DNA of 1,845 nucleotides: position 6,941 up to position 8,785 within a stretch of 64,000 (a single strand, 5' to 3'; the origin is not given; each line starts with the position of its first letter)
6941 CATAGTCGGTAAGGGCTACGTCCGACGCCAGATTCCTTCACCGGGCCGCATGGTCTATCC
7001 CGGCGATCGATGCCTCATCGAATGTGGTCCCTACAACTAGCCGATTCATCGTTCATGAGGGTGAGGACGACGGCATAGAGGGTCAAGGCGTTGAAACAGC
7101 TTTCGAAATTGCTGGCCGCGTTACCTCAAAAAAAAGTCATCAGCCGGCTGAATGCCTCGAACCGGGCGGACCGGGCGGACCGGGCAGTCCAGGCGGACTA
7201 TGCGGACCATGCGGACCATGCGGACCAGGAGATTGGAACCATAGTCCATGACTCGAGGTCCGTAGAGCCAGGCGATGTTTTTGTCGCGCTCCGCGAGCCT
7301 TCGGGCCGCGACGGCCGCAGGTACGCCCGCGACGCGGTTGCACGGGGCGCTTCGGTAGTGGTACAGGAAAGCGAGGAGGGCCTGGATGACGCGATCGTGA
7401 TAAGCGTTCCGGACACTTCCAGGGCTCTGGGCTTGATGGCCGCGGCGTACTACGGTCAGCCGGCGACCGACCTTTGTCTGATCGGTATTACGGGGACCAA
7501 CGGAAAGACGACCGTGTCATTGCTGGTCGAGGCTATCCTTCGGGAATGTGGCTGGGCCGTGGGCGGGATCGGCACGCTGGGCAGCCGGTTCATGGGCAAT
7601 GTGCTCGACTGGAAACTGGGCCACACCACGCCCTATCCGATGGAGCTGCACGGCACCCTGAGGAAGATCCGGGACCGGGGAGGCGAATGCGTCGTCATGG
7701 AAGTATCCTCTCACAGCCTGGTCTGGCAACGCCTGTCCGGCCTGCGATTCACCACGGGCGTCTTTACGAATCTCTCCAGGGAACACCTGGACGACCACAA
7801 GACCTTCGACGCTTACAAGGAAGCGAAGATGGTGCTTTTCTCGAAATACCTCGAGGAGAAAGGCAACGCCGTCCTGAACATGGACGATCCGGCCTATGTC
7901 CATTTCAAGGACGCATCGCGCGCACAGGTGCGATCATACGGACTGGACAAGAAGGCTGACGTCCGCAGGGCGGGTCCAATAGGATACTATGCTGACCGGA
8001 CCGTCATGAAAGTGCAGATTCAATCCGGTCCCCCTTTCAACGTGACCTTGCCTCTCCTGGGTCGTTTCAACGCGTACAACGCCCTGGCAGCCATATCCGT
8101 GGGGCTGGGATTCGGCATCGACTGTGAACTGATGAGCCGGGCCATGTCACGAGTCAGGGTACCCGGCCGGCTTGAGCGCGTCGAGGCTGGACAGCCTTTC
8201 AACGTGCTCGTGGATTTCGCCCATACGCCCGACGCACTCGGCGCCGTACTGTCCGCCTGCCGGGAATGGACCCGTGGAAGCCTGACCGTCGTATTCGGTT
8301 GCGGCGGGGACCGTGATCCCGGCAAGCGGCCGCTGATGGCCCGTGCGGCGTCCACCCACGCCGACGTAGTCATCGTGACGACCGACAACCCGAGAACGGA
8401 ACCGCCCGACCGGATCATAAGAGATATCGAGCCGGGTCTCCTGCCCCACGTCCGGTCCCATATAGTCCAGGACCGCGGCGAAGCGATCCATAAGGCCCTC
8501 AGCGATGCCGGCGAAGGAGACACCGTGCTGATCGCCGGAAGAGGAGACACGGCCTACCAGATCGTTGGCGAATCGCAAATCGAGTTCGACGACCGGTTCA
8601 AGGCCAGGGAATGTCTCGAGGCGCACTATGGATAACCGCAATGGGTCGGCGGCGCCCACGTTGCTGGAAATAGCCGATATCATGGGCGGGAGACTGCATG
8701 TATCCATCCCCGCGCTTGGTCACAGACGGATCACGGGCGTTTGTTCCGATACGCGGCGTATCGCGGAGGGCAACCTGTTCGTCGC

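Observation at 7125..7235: In-frame 9-bp tandem repeat (7 units) plus an A8 homopolymer at the 5' end of essential murE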

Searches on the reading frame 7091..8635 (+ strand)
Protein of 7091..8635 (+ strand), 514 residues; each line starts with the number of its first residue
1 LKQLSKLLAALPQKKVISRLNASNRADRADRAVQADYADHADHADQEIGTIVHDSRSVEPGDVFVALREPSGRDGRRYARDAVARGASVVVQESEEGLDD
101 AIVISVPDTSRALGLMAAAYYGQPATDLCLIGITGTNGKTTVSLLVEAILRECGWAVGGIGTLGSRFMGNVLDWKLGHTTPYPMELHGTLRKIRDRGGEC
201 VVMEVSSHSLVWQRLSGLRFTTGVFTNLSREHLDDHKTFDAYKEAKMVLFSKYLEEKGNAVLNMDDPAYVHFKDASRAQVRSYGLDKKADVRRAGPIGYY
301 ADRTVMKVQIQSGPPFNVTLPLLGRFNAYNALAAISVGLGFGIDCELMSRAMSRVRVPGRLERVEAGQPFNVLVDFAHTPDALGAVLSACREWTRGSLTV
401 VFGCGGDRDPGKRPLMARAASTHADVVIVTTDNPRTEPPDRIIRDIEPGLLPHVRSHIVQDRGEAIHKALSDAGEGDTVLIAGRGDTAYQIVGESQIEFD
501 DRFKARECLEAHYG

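Call 5: search_protein_families(library=pfam, proteins=[window:7091-8635:+])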
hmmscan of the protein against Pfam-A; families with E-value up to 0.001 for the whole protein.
window:7091-8635:+ (514 aa): 3 families
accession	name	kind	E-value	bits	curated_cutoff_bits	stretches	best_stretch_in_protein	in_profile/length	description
PF08245.18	Mur_ligase_M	-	5.5e-49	167.3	24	1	133-337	1-199/200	Mur ligase middle domain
PF02875.26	Mur_ligase_C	-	7.4e-34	117.8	28.4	1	359-485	1-127/127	Mur ligase, glutamate ligase domain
PF01225.30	Mur_ligase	-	0.00014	22.6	21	1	48-121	2-95/95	Mur ligase family, catalytic domain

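Call 7: find_homologous_proteins(query=window:7091-8635:+, max_evalue=1e-30)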
Query window:7091-8635:+ (514 aa): 7993 proteins with E <= 1e-30 among 8000 candidates; the best 120 are listed.
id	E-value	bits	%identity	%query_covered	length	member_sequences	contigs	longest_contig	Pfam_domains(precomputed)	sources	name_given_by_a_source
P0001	1.5e-297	1005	88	100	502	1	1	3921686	PF02875.27,PF08245.19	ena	-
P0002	3.2e-289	978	85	100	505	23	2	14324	PF02875.27,PF08245.19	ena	-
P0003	2.1e-287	972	85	100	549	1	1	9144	PF02875.27,PF08245.19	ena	-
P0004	1.9e-284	962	85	100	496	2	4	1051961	PF02875.27,PF08245.19,PF01225.31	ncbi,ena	-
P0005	4.4e-282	954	84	100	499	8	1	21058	PF02875.27,PF08245.19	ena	-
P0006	5.0e-280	947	84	100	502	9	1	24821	PF02875.27,PF08245.19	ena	-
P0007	3.1e-273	925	79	100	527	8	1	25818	PF02875.27,PF08245.19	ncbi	-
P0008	2.8e-271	918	81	99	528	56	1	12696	PF02875.27,PF08245.19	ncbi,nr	ncbi:MAG: UDP-N-acetylmuramoyl-L-alanyl-D-glutamate--2,6-diaminopimelate ligase [Gemmatimonadetes ba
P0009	4.9e-270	914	82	100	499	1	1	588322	PF02875.27,PF08245.19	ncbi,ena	-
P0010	1.8e-267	906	79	100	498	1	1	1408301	PF02875.27,PF08245.19,PF01225.31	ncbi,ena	-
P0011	5.7e-264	894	80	100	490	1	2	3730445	PF02875.27,PF08245.19,PF01225.31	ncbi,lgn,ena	-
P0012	4.5e-263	891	80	100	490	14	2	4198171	PF02875.27,PF08245.19,PF01225.31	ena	-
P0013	1.2e-259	880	77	100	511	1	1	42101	PF02875.27,PF08245.19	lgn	-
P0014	1.7e-251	853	88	83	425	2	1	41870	PF02875.27,PF08245.19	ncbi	-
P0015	4.7e-242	822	72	99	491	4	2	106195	PF02875.27,PF08245.19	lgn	-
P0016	1.8e-238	810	72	100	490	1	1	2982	PF02875.27,PF08245.19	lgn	-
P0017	1.3e-210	718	65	100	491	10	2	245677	PF02875.27,PF08245.19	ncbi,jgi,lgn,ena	-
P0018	5.1e-171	588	56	91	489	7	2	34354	PF02875.27,PF08245.19,PF01225.31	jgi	jgi:UDP-N-acetylmuramoyl-L-alanyl-D-glutamate--2,6-diaminopimelate ligase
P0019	9.7e-161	554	51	100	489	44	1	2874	PF02875.27,PF08245.19,PF01225.31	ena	-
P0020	1.2e-127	445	46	99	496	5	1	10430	PF02875.27,PF08245.19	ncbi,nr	ncbi:MAG: UDP-N-acetylmuramoyl-L-alanyl-D-glutamate--2,6-diaminopimelate ligase [Gemmatimonadota bac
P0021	8.4e-127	442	46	99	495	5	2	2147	PF02875.27,PF08245.19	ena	-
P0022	2.7e-126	440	46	99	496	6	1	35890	PF02875.27,PF08245.19,PF01225.31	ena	-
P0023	8.2e-118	412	49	91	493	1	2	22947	PF02875.27,PF08245.19,PF01225.31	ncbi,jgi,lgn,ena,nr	ncbi:MAG TPA: UDP-N-acetylmuramoyl-L-alanyl-D-glutamate--2,6-diaminopimelate ligase [Candidatus Late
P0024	9.5e-116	405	46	99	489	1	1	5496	PF02875.27,PF08245.19,PF01225.31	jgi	-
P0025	2.8e-114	400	46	99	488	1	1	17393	PF02875.27,PF08245.19,PF01225.31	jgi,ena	-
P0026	3.6e-114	400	46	99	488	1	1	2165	PF02875.27,PF08245.19,PF01225.31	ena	-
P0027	3.6e-114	400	46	99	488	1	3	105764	PF02875.27,PF08245.19,PF01225.31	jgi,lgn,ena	-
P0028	9.9e-114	399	45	91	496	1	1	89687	PF02875.27,PF08245.19,PF01225.31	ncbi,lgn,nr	ncbi:MAG: UDP-N-acetylmuramoyl-L-alanyl-D-glutamate--2,6-diaminopimelate ligase [Deltaproteobacteria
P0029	1.3e-113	398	46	99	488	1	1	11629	PF02875.27,PF08245.19,PF01225.31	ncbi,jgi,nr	ncbi:MAG: UDP-N-acetylmuramoyl-L-alanyl-D-glutamate--2,6-diaminopimelate ligase [Candidatus Latescib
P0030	1.9e-112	394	45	90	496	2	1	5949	PF02875.27,PF08245.19,PF01225.31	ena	-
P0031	1.1e-110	389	45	91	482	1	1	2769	PF02875.27,PF08245.19,PF01225.31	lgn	-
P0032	3.6e-109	384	46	89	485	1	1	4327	PF02875.27,PF08245.19,PF01225.31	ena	-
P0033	1.2e-108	382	46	90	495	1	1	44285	PF02875.27,PF08245.19,PF01225.31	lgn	-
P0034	1.8e-108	381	45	91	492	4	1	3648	PF02875.27,PF08245.19,PF01225.31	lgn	-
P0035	7.5e-108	379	45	92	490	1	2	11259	PF02875.27,PF08245.19,PF01225.31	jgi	jgi:UDP-N-acetylmuramoyl-L-alanyl-D-glutamate--2,6-diaminopimelate ligase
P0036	3.3e-107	377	43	99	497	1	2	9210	PF02875.27,PF08245.19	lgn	-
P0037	5.3e-107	376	45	90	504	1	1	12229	PF02875.27,PF08245.19,PF01225.31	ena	-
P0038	5.8e-107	376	45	90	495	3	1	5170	PF02875.27,PF08245.19,PF01225.31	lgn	-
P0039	6.3e-107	376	45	91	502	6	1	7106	PF02875.27,PF08245.19,PF01225.31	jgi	-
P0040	1.1e-106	375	45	91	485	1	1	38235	PF02875.27,PF08245.19,PF01225.31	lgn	-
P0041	2.1e-106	375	42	99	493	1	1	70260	PF02875.27,PF08245.19,PF01225.31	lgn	-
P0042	2.6e-106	374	45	89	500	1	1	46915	PF02875.27,PF08245.19,PF01225.31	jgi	-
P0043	2.6e-106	374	44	93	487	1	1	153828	PF02875.27,PF08245.19,PF01225.31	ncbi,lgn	-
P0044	2.6e-106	374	45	91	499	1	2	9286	PF02875.27,PF08245.19,PF01225.31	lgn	-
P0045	2.8e-106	374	45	90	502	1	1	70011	PF02875.27,PF08245.19,PF01225.31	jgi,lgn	jgi:UDP-N-acetylmuramoyl-L-alanyl-D-glutamate--2,6-diaminopimelate ligase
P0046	3.4e-106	374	43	91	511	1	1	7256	PF02875.27,PF08245.19,PF01225.31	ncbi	-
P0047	3.5e-106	374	44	91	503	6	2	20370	PF02875.27,PF08245.19,PF01225.31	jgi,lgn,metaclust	metaclust:\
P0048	4.6e-106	373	44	90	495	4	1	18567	PF02875.27,PF08245.19,PF01225.31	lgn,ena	-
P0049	7.5e-106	373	46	90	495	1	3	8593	PF02875.27,PF08245.19,PF01225.31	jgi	jgi:UDP-N-acetylmuramoyl-L-alanyl-D-glutamate--2,6-diaminopimelate ligase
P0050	7.6e-106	373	45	90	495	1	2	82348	PF02875.27,PF08245.19,PF01225.31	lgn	-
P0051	8.4e-106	373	44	91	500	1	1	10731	PF02875.27,PF08245.19,PF01225.31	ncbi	-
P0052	1.0e-105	372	45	90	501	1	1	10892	PF02875.27,PF08245.19,PF01225.31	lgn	-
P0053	1.1e-105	372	45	89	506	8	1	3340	PF02875.27,PF08245.19,PF01225.31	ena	-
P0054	1.3e-105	372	44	90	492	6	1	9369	PF02875.27,PF08245.19,PF01225.31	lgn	-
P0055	1.6e-105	372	44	89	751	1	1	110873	PF02875.27,PF08245.19,PF01225.31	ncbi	-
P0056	1.7e-105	372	44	90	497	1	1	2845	PF02875.27,PF08245.19,PF01225.31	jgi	jgi:UDP-N-acetylmuramoyl-L-alanyl-D-glutamate--2,6-diaminopimelate ligase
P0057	1.9e-105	371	45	89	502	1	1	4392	PF02875.27,PF08245.19,PF01225.31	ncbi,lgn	-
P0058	3.5e-105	370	44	90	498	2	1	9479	PF02875.27,PF08245.19,PF01225.31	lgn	-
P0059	3.5e-105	370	45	89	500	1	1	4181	PF02875.27,PF08245.19,PF01225.31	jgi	-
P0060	3.8e-105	370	45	90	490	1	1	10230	PF02875.27,PF08245.19,PF01225.31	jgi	jgi:UDP-N-acetylmuramoyl-L-alanyl-D-glutamate--2,6-diaminopimelate ligase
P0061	4.3e-105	370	43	99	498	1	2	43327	PF02875.27,PF08245.19,PF01225.31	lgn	-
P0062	6.0e-105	370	44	90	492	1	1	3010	PF02875.27,PF08245.19,PF01225.31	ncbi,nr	ncbi:MAG TPA: UDP-N-acetylmuramoyl-L-alanyl-D-glutamate--2,6-diaminopimelate ligase [Vicinamibacteri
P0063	6.0e-105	370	46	92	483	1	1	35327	PF02875.27,PF08245.19,PF01225.31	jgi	jgi:UDP-N-acetylmuramoyl-L-alanyl-D-glutamate--2,6-diaminopimelate ligase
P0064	6.6e-105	370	44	90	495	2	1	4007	PF02875.27,PF08245.19,PF01225.31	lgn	-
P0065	9.8e-105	369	42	89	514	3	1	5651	PF02875.27,PF08245.19,PF01225.31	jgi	-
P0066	1.1e-104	369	45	90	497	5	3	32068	PF02875.27,PF08245.19,PF01225.31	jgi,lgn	jgi:UDP-N-acetylmuramoyl-L-alanyl-D-glutamate--2,6-diaminopimelate ligase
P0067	1.1e-104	369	45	89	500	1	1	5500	PF02875.27,PF08245.19,PF01225.31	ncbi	-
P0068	1.2e-104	369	44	90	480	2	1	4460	PF02875.27,PF08245.19,PF01225.31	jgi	jgi:UDP-N-acetylmuramoyl-L-alanyl-D-glutamate--2,6-diaminopimelate ligase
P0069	1.8e-104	368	45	90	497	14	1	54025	PF02875.27,PF08245.19,PF01225.31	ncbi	ncbi:MAG: UDP-N-acetylmuramoyl-L-alanyl-D-glutamate--2,6-diaminopimelate ligase [Candidatus Methylom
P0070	1.8e-104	368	44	90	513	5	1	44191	PF02875.27,PF08245.19,PF01225.31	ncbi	ncbi:MAG: UDP-N-acetylmuramoyl-L-alanyl-D-glutamate--2,6-diaminopimelate ligase [Syntrophobacteracea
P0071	4.8e-104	367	44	89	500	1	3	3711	PF02875.27,PF08245.19,PF01225.31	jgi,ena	-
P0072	4.9e-104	367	45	89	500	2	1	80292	PF02875.27,PF08245.19,PF01225.31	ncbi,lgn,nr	ncbi:MAG: UDP-N-acetylmuramoyl-L-alanyl-D-glutamate--2,6-diaminopimelate ligase [Candidatus Omnitrop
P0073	6.3e-104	366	44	90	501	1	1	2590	PF02875.27,PF08245.19,PF01225.31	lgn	-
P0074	7.7e-104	366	45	89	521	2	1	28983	PF02875.27,PF08245.19,PF01225.31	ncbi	-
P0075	8.2e-104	366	45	90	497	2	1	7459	PF02875.27,PF08245.19,PF01225.31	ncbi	-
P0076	8.6e-104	366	45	90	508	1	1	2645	PF02875.27,PF08245.19,PF01225.31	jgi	-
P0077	9.3e-104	366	41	91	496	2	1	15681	PF02875.27,PF08245.19,PF01225.31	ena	-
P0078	1.1e-103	365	44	90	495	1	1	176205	PF02875.27,PF08245.19,PF01225.31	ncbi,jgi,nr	ncbi:MAG: UDP-N-acetylmuramoyl-L-alanyl-D-glutamate--2,6-diaminopimelate ligase [Bacillota bacterium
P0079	1.1e-103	365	43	91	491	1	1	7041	PF02875.27,PF08245.19,PF01225.31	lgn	-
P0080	1.2e-103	365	44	91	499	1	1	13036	PF02875.27,PF08245.19,PF01225.31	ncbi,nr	ncbi:MAG TPA: UDP-N-acetylmuramoyl-L-alanyl-D-glutamate--2,6-diaminopimelate ligase [Firmicutes bact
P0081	1.4e-103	365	45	89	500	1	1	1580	PF02875.27,PF08245.19,PF01225.31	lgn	-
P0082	1.5e-103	365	43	98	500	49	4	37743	PF02875.27,PF08245.19,PF01225.31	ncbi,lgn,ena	-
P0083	1.5e-103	365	45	89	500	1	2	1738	PF02875.27,PF08245.19,PF01225.31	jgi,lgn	jgi:UDP-N-acetylmuramoyl-L-alanyl-D-glutamate--2,6-diaminopimelate ligase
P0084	1.5e-103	365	45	89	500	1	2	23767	PF02875.27,PF08245.19,PF01225.31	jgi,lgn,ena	jgi:UDP-N-acetylmuramoyl-L-alanyl-D-glutamate--2,6-diaminopimelate ligase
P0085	1.6e-103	365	42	91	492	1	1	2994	PF02875.27,PF08245.19,PF01225.31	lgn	-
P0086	1.8e-103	365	45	89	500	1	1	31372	PF02875.27,PF08245.19,PF01225.31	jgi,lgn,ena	-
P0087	1.8e-103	365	44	90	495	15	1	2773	PF02875.27,PF08245.19,PF01225.31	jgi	jgi:UDP-N-acetylmuramoyl-L-alanyl-D-glutamate--2,6-diaminopimelate ligase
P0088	2.1e-103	365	41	92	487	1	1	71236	PF02875.27,PF08245.19,PF01225.31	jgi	-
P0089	2.1e-103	365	44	89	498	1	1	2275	PF02875.27,PF08245.19,PF01225.31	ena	-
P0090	2.2e-103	365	44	90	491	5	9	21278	PF02875.27,PF08245.19,PF01225.31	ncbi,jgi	ncbi:MAG TPA: UDP-N-acetylmuramoyl-L-alanyl-D-glutamate--2,6-diaminopimelate ligase [Vicinamibacteri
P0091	2.3e-103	364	44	90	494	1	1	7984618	PF02875.27,PF08245.19,PF01225.31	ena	-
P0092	2.3e-103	364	44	90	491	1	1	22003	PF02875.27,PF08245.19,PF01225.31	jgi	jgi:UDP-N-acetylmuramoyl-L-alanyl-D-glutamate--2,6-diaminopimelate ligase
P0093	2.4e-103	364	45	91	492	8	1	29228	PF02875.27,PF08245.19,PF01225.31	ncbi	-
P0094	2.5e-103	364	42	91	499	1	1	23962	PF02875.27,PF08245.19,PF01225.31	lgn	-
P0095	2.8e-103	364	44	91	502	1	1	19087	PF02875.27,PF08245.19,PF01225.31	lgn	-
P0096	3.3e-103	364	47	91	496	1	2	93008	PF02875.27,PF08245.19,PF01225.31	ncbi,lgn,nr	ncbi:MAG: UDP-N-acetylmuramoyl-L-alanyl-D-glutamate--2,6-diaminopimelate ligase [Candidatus Sericyto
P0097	3.6e-103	364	46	89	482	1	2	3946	PF02875.27,PF08245.19,PF01225.31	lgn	-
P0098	3.9e-103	364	44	90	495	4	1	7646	PF02875.27,PF08245.19,PF01225.31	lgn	-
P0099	4.0e-103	364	44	89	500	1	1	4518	PF02875.27,PF08245.19,PF01225.31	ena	-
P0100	4.3e-103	364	43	91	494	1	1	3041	PF02875.27,PF08245.19,PF01225.31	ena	-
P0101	4.4e-103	364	44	89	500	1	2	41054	PF02875.27,PF08245.19,PF01225.31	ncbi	-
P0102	4.5e-103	364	44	91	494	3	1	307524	PF02875.27,PF08245.19,PF01225.31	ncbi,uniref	ncbi:UDP-N-acetylmuramoyl-L-alanyl-D-glutamate--2,6-diaminopimelate ligase [Paenibacillus aurantiacu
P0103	4.6e-103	363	44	90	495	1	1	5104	PF02875.27,PF08245.19,PF01225.31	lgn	-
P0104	5.7e-103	363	44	90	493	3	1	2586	PF02875.27,PF08245.19,PF01225.31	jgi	jgi:UDP-N-acetylmuramoyl-L-alanyl-D-glutamate--2,6-diaminopimelate ligase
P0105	6.1e-103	363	46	91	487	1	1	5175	PF02875.27,PF08245.19,PF01225.31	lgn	-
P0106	7.2e-103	363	45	89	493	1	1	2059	PF02875.27,PF08245.19,PF01225.31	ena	-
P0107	8.8e-103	363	45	90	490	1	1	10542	PF02875.27,PF08245.19,PF01225.31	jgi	jgi:UDP-N-acetylmuramoyl-L-alanyl-D-glutamate--2,6-diaminopimelate ligase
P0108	9.1e-103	363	44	89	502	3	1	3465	PF02875.27,PF08245.19,PF01225.31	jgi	-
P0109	9.3e-103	362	43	90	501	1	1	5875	PF02875.27,PF08245.19,PF01225.31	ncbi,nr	ncbi:MAG: UDP-N-acetylmuramoyl-L-alanyl-D-glutamate--2,6-diaminopimelate ligase [candidate division 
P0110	9.8e-103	362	46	90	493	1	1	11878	PF02875.27,PF08245.19,PF01225.31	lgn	-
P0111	1.1e-102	362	42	99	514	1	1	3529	PF02875.27,PF08245.19,PF01225.31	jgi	jgi:UDP-N-acetylmuramoyl-L-alanyl-D-glutamate--2,6-diaminopimelate ligase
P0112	1.2e-102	362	45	90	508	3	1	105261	PF02875.27,PF08245.19,PF01225.31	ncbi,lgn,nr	ncbi:MAG TPA: UDP-N-acetylmuramoyl-L-alanyl-D-glutamate--2,6-diaminopimelate ligase [Candidatus Pola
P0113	1.2e-102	362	43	91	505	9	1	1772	PF02875.27,PF08245.19,PF01225.31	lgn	-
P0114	1.2e-102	362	44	90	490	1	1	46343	PF02875.27,PF08245.19,PF01225.31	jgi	jgi:UDP-N-acetylmuramoyl-L-alanyl-D-glutamate--2,6-diaminopimelate ligase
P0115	1.3e-102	362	44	91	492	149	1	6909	PF02875.27,PF08245.19,PF01225.31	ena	-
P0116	1.3e-102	362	44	91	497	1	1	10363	PF02875.27,PF08245.19,PF01225.31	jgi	jgi:UDP-N-acetylmuramoyl-L-alanyl-D-glutamate--2,6-diaminopimelate ligase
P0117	1.4e-102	362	44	89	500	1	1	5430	PF02875.27,PF08245.19,PF01225.31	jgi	jgi:UDP-N-acetylmuramoyl-L-alanyl-D-glutamate--2,6-diaminopimelate ligase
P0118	1.4e-102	362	44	89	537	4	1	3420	PF02875.27,PF08245.19,PF01225.31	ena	-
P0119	1.5e-102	362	41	88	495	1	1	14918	PF02875.27,PF08245.19,PF01225.31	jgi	jgi:UDP-N-acetylmuramoyl-L-alanyl-D-glutamate--2,6-diaminopimelate ligase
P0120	1.5e-102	362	44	91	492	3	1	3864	PF02875.27,PF08245.19,PF01225.31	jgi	-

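Call 8: find_related_loci(query=window:7091-8635:+, collection=genome_contigs, flank=3000)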
Query window:7091-8635:+ (514 aa) in genome_contigs; peptide patterns used: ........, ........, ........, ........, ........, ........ (x = any residue, [..] = any of these).
98 stretches matched a pattern; 13 encode a relative of the query (tblastn E <= 1e-3); 12 distinct loci.
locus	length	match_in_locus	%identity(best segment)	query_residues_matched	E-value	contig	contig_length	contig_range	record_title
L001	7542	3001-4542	98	1-514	0e+0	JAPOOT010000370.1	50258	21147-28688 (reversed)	MAG: Gemmatimonadetes bacterium isolate APA_bin_41 c_000000054415, whole genome shotgun sequence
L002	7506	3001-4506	93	1-514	0e+0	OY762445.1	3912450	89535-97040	MAG: bacterium isolate 4d88f91b-64ba-49ef-9c7d-4906d56127d1 genome assembly, chromosome: 1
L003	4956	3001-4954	85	1-514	0e+0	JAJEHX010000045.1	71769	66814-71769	MAG: Candidatus Latescibacterota bacterium isolate p16x63bins.21 k141_871535, whole genome shotgun sequence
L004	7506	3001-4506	84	1-514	0e+0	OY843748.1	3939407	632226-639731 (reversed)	MAG: bacterium isolate 9408d56b-0626-48ff-8cc4-40385ffb9045 genome assembly, chromosome: 1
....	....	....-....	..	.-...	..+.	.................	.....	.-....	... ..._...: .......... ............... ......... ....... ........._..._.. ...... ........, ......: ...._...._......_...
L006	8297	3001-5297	81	1-514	0e+0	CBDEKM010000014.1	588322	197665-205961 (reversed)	MAG: bacterium isolate fecf1fe2-d5d3-4dbd-a99f-11e0e87e1ef0 genome assembly, contig: contig_14, whole genome shotgun seq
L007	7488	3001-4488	79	1-514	0e+0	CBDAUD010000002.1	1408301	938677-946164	MAG: bacterium isolate 878a0cea-2b96-4014-b147-88fee9e3d867 genome assembly, contig: contig_2, whole genome shotgun sequ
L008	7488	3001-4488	85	1-514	0e+0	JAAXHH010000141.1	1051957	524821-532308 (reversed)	MAG: Candidatus Latescibacterota bacterium isolate Plut_88884 unfiltered_Plut_88884_genomic_contig_92112, whole genome s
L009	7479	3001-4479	84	1-514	0e+0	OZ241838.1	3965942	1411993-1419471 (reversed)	MAG: bacterium isolate 834f4656-8c40-439b-be50-31c876aeaf38 genome assembly, chromosome: 1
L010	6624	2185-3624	39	44-514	1e-86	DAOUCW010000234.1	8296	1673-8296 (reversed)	MAG TPA_asm: Anaerolineae bacterium isolate H87_871 37829, whole genome shotgun sequence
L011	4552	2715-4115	38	47-505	1e-80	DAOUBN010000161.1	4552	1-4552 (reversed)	MAG TPA_asm: Anaerolineae bacterium isolate H70_729 k91_628721, whole genome shotgun sequence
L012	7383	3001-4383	33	46-501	6e-69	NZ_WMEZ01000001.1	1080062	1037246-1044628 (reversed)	Halobacillus litoralis strain 22505_10_Sand NODE_1_length_1080062_cov_46.7516, whole genome shotgun sequence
